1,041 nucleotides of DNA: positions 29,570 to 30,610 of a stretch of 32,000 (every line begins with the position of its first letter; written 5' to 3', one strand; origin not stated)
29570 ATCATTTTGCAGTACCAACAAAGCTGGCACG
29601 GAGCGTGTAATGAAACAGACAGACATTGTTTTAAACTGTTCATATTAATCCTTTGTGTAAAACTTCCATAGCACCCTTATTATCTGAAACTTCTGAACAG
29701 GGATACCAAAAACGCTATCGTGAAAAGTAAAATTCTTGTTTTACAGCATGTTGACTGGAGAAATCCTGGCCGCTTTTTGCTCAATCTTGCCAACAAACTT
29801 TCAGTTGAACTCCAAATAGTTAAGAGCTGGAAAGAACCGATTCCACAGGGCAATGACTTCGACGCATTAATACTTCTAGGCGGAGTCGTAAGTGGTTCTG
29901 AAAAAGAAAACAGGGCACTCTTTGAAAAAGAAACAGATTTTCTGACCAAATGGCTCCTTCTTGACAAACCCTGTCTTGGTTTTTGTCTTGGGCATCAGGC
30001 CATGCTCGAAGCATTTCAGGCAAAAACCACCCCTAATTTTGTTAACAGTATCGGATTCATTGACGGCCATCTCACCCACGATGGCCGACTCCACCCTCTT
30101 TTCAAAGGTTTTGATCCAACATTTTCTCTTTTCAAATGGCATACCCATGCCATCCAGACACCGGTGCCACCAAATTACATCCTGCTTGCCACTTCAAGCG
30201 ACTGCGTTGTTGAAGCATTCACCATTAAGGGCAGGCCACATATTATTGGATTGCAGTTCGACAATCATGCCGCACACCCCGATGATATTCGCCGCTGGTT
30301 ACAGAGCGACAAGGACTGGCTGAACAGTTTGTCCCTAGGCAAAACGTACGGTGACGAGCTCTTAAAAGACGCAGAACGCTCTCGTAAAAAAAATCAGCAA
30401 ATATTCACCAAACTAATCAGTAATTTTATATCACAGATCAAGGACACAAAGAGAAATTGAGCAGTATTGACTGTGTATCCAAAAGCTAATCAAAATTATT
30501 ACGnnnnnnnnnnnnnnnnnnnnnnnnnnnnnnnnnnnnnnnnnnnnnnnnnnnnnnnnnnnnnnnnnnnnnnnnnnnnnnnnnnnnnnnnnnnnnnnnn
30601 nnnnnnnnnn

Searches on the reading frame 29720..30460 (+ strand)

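Call 72: search_protein_families(library=pfam, proteins=[window:29720-30460:+], max_evalue=0.0001)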
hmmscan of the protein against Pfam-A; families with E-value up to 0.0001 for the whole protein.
window:29720-30460:+ (246 aa): 1 family
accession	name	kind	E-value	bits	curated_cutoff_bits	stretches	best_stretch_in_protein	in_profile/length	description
PF00117.34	GATase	-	2.3e-15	57.2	22.8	1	24-180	17-169/190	Glutamine amidotransferase class-I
